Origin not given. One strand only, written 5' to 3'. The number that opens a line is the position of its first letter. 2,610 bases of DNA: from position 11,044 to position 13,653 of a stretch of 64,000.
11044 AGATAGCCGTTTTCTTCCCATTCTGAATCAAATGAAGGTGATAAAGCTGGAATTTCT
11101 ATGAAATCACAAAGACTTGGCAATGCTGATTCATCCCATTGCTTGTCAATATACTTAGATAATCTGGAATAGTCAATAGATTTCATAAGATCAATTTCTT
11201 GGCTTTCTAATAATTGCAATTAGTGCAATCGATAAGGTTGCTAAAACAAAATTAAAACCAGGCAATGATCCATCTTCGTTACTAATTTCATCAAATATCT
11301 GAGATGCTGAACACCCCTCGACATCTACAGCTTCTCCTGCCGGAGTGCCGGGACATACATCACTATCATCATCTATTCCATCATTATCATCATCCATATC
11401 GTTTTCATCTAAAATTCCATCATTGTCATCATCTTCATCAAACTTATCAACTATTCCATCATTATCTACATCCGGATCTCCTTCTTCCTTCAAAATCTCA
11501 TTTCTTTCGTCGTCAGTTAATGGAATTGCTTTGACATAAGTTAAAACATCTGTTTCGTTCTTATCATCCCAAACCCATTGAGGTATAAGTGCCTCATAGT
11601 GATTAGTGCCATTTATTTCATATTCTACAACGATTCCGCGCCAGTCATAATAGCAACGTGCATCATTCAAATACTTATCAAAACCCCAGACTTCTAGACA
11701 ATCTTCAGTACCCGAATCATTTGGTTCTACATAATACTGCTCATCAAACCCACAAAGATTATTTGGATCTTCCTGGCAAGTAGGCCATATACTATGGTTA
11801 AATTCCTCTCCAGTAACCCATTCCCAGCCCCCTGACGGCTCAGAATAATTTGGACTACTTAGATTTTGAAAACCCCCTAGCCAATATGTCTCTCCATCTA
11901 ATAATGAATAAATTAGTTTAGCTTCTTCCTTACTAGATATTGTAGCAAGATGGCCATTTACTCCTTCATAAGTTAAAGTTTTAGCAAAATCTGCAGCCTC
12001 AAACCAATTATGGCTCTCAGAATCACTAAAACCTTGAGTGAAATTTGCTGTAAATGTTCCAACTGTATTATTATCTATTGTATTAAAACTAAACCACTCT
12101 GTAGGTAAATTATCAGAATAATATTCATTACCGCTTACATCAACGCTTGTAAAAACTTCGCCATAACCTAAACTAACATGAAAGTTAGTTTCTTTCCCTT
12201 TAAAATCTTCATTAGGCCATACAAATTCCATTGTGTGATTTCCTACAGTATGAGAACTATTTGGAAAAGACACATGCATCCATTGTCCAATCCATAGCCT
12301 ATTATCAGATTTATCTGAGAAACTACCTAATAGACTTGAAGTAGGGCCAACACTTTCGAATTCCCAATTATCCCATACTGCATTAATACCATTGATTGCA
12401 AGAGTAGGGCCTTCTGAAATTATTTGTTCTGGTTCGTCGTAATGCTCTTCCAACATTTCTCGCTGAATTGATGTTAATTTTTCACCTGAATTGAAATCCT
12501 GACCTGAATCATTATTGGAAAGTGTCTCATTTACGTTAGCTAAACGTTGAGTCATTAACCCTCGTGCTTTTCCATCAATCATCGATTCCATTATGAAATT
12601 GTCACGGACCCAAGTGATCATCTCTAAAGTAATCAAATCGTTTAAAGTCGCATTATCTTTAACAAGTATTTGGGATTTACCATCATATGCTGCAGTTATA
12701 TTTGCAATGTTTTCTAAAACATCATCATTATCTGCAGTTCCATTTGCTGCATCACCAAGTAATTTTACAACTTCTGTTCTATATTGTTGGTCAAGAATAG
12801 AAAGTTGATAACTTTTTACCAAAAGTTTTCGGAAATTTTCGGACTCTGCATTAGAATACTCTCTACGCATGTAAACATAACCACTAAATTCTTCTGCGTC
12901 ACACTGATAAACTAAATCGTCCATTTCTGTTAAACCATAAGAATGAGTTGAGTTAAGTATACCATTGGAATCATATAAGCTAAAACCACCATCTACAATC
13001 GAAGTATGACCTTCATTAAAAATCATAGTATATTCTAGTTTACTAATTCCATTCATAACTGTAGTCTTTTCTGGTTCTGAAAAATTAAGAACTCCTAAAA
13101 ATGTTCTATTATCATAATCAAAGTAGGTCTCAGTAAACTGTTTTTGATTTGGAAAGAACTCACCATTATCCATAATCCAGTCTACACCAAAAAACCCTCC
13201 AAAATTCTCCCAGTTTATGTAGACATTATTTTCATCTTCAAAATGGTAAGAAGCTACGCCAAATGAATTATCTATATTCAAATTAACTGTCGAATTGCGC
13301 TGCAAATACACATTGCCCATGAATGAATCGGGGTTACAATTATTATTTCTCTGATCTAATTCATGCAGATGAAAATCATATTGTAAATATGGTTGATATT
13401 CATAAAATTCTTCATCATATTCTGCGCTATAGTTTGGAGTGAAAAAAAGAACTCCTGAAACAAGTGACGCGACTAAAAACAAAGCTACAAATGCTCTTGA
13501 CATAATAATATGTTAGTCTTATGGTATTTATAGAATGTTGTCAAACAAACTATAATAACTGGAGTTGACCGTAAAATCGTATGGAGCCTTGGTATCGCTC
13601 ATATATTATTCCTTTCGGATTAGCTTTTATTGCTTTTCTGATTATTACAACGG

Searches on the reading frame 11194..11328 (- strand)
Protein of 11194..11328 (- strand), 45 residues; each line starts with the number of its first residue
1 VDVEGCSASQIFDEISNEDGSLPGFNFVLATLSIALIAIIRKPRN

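Call 13: search_protein_families(library=ncbifam, proteins=[window:11194-11328:-], max_evalue=10)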
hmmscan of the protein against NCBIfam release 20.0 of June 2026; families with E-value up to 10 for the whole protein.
seq(45 aa): 1 family
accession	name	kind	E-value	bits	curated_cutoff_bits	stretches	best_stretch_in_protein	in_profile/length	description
NF045529.2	Heimdall-CTERM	domain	0.0014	18.9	24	1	23-45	3-26/26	Heimdall-CTERM domain-containing surface protein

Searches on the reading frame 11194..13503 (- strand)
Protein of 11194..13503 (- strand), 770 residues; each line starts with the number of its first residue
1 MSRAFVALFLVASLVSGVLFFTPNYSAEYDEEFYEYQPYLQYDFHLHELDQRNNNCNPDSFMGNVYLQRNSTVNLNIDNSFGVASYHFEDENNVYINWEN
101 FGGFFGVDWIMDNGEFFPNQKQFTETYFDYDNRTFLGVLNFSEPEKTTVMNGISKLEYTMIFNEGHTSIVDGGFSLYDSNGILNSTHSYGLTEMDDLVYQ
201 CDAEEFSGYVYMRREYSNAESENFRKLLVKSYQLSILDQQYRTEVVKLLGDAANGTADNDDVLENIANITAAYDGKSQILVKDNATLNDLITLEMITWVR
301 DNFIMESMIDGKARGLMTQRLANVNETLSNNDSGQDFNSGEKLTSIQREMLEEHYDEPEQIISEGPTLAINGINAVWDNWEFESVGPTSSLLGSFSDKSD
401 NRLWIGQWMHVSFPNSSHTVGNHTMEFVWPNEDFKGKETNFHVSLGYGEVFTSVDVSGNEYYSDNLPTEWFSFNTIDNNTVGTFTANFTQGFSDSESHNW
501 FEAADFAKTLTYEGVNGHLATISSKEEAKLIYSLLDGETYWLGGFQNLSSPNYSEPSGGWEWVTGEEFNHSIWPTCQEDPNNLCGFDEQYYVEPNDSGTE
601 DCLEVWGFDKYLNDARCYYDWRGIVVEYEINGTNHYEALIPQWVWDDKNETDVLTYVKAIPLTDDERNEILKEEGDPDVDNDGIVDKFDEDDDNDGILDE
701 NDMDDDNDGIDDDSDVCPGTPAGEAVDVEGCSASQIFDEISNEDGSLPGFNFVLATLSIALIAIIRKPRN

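Call 45: search_protein_families(library=pfam, proteins=[window:11194-13503:-], max_evalue=0.001)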
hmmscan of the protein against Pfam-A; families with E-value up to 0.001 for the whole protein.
window:11194-13503:- (770 aa): 1 family
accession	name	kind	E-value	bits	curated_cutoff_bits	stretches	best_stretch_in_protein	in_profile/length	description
PF00059.27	Lectin_C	-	4.7e-06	27.7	22.6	1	515-619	15-99/107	Lectin C-type domain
